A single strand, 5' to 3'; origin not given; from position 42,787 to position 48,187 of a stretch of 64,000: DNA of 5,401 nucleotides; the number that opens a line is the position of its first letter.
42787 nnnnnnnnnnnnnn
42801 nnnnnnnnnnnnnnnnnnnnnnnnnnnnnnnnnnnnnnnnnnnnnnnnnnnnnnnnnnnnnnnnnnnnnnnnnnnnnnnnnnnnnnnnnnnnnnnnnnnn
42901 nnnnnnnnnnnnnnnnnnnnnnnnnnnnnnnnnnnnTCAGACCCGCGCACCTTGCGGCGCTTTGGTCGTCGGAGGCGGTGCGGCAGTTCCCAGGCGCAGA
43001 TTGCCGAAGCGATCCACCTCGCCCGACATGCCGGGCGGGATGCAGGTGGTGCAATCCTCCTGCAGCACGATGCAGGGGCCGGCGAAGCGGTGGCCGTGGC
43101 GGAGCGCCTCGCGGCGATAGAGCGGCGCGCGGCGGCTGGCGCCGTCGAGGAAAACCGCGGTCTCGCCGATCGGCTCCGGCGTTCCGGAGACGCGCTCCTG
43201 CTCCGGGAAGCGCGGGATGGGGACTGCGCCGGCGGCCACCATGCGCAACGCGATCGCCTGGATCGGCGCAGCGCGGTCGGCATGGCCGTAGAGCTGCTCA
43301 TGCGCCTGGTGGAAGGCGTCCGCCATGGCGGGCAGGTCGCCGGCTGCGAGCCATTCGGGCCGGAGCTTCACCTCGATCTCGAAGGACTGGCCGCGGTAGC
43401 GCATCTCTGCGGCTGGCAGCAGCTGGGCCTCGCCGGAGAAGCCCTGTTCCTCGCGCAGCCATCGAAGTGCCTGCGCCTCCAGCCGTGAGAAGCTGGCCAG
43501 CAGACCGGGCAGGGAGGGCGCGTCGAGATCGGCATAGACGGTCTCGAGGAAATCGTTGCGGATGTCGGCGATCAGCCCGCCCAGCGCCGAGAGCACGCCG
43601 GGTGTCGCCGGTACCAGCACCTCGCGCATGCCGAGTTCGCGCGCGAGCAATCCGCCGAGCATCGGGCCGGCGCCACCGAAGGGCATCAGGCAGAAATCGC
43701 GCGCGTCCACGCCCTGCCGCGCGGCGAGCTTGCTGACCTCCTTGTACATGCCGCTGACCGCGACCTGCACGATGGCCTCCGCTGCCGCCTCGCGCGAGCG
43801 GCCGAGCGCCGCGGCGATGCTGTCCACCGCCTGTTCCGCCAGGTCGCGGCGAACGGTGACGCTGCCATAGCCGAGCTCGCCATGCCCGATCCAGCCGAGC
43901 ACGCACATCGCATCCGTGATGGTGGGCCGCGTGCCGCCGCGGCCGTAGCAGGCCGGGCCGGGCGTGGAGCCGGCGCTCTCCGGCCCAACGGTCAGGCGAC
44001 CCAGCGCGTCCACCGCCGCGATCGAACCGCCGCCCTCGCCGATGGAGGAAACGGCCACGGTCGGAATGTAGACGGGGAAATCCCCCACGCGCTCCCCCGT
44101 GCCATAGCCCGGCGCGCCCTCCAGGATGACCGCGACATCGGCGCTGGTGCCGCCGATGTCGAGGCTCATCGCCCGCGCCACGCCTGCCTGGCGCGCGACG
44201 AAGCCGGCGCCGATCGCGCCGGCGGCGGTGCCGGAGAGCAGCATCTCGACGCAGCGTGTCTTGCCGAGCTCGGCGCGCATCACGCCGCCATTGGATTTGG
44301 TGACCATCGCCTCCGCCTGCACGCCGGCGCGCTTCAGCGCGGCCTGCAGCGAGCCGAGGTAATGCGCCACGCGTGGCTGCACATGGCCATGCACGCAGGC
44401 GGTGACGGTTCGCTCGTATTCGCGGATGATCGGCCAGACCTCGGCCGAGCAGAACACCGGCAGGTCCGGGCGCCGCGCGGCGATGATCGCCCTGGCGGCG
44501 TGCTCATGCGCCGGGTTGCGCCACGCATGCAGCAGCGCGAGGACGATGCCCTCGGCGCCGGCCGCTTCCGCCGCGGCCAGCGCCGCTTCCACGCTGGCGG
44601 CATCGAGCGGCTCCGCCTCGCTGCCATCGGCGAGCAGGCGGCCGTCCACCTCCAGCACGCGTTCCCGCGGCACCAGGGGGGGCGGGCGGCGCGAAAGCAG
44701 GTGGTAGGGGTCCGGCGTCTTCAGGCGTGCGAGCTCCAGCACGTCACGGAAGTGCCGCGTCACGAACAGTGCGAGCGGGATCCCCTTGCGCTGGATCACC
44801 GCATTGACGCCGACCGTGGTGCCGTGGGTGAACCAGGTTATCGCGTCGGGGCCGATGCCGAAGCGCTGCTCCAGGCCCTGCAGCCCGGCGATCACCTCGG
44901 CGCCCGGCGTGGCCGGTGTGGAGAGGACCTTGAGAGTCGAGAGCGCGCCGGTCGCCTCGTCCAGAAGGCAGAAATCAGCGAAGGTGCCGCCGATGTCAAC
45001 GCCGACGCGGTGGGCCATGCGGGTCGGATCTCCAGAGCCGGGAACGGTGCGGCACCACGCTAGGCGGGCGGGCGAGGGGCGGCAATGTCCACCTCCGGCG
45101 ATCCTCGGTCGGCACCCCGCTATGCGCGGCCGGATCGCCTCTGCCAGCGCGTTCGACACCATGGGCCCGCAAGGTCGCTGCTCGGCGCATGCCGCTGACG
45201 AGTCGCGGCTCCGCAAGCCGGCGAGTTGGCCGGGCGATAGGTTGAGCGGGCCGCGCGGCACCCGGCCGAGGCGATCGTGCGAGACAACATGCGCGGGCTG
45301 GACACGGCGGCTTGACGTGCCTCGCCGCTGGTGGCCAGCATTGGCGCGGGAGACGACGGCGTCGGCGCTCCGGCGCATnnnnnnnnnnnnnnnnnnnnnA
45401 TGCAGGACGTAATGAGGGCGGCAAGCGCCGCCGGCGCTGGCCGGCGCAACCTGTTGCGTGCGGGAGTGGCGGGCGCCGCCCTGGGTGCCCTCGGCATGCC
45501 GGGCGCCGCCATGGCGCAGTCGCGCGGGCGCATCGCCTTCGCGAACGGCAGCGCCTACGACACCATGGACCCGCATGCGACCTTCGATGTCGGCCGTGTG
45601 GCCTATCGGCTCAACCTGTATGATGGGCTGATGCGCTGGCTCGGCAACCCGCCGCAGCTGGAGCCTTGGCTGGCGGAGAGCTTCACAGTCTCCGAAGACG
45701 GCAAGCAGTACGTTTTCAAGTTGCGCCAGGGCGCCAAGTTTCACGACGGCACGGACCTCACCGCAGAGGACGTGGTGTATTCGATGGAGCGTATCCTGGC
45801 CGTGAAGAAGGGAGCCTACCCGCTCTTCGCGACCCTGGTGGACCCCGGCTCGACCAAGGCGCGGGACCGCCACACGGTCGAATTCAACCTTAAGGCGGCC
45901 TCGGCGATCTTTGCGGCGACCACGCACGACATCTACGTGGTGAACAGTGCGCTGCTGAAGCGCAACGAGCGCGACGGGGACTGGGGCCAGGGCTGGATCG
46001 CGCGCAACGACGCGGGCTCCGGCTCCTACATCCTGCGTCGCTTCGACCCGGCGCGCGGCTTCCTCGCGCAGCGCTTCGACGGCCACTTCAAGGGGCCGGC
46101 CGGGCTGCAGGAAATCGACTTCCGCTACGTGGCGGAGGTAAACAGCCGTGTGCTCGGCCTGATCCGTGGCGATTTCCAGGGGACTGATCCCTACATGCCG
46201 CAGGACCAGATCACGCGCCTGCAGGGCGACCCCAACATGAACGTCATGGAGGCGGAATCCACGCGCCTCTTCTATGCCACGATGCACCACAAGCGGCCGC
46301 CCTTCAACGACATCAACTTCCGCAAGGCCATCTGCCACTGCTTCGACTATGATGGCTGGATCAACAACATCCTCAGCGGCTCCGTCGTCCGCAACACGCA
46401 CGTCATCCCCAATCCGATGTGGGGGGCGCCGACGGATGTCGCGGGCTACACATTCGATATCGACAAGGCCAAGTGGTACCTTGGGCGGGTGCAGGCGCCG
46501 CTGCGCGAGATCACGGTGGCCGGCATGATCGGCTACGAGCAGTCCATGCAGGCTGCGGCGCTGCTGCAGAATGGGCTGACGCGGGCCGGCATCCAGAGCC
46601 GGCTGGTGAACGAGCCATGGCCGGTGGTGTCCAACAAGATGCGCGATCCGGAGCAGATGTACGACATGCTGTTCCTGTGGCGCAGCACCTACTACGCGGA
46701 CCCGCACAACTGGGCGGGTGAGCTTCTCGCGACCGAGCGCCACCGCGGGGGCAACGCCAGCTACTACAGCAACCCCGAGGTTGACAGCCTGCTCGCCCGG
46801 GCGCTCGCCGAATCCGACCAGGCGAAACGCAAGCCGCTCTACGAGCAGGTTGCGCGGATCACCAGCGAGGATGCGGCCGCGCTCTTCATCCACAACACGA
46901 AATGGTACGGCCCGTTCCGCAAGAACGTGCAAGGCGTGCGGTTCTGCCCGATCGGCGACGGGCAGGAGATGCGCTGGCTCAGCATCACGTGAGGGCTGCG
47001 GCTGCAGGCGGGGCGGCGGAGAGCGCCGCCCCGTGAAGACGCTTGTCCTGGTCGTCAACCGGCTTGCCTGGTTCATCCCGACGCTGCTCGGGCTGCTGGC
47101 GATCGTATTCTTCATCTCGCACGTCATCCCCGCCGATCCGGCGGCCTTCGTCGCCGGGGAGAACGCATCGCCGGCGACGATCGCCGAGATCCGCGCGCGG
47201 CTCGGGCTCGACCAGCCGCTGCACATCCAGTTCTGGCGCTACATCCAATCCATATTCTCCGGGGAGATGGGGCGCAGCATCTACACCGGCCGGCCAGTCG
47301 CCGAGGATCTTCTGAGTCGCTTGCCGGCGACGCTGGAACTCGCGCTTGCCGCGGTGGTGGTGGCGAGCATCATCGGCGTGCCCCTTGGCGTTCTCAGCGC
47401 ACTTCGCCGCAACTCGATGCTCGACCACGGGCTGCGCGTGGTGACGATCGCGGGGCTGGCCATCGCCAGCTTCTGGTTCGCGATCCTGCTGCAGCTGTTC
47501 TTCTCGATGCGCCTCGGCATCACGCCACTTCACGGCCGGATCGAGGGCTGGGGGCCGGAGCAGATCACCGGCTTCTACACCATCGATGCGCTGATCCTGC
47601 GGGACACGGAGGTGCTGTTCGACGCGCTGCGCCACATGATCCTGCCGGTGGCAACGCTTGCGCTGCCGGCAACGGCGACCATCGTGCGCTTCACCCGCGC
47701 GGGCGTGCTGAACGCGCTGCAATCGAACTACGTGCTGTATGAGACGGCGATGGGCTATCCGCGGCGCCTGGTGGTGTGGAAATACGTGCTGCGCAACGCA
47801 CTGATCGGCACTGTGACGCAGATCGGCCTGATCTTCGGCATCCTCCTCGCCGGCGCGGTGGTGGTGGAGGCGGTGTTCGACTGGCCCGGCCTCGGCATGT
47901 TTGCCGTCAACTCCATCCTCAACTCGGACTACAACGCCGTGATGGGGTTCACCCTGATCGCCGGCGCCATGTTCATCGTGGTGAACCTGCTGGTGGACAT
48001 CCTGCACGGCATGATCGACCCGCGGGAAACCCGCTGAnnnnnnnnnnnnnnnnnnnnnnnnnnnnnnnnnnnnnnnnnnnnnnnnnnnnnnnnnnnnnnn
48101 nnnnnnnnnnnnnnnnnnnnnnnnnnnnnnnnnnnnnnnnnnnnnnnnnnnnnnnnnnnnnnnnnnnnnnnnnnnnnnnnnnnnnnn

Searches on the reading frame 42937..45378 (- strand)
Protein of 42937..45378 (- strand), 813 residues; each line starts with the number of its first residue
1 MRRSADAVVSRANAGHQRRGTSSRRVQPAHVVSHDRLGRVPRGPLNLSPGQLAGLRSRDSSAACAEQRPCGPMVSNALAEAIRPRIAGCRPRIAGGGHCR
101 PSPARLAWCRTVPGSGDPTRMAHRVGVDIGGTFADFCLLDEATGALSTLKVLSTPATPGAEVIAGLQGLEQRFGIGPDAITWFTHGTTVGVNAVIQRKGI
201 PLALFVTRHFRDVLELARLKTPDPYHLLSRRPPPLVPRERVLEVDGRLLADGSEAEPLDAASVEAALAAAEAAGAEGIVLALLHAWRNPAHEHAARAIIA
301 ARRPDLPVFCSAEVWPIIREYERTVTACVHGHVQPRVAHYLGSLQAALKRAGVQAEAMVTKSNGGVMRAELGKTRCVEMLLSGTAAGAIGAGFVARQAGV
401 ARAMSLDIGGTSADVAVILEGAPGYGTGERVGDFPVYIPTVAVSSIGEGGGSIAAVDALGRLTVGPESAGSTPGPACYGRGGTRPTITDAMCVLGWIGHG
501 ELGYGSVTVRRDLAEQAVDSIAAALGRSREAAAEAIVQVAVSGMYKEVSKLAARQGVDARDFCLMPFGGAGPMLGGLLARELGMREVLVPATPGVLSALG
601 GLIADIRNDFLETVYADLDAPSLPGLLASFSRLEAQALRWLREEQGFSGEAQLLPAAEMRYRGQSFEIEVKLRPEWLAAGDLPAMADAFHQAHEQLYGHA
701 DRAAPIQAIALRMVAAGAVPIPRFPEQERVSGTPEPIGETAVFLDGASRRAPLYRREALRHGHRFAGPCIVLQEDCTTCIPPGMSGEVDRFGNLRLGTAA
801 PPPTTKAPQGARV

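Call 44: search_protein_families(library=pfam, proteins=[window:42937-45378:-], max_evalue=0.001)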
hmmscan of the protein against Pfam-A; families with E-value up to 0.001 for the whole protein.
window:42937-45378:- (813 aa): 3 families
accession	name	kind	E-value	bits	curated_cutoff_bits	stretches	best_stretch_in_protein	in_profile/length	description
PF01968.24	Hydantoinase_A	-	7.6e-72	242.4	22.9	1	323-609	1-290/291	Hydantoinase/oxoprolinase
PF05378.19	Hydant_A_N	-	1e-43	149.6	25.2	1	124-300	1-173/176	Hydantoinase/oxoprolinase N-terminal region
PF19278.4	Hydant_A_C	-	1.8e-13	50.8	21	1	628-791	16-185/193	Hydantoinase/oxoprolinase C-terminal domain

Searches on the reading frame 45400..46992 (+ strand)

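Call 44: search_protein_families(library=pfam, proteins=[window:45400-46992:+], max_evalue=0.001)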
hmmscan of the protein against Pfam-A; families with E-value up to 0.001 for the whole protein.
window:45400-46992:+ (530 aa): 1 family
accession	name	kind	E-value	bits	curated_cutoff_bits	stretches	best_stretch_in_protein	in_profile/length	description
PF00496.27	SBP_bac_5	-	1.7e-66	225.3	32.4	1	87-441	2-359/368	Bacterial extracellular solute-binding proteins, family 5 Middle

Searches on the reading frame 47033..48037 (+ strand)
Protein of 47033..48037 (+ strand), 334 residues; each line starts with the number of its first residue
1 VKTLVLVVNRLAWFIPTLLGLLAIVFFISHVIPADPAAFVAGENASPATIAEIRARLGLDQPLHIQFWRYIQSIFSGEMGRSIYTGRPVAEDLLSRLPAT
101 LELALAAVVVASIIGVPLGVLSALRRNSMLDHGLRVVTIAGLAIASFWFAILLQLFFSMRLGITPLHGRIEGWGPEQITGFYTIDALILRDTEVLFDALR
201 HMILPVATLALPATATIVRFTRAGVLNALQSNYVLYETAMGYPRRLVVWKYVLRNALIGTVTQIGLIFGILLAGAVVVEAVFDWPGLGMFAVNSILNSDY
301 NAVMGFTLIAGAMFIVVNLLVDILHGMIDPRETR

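Call 44: search_protein_families(library=pfam, proteins=[window:47033-48037:+], max_evalue=0.001)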
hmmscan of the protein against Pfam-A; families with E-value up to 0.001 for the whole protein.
window:47033-48037:+ (334 aa): 2 families
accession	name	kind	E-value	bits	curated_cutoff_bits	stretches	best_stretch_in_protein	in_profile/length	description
PF00528.27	BPD_transp_1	-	2.3e-38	132.2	26.4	1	115-332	1-182/184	Binding-protein-dependent transport system inner membrane component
PF19300.4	BPD_transp_1_N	-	2.7e-16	60.2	23.8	1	7-103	5-113/114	Binding-prot-dependent transport system membrane comp, N-term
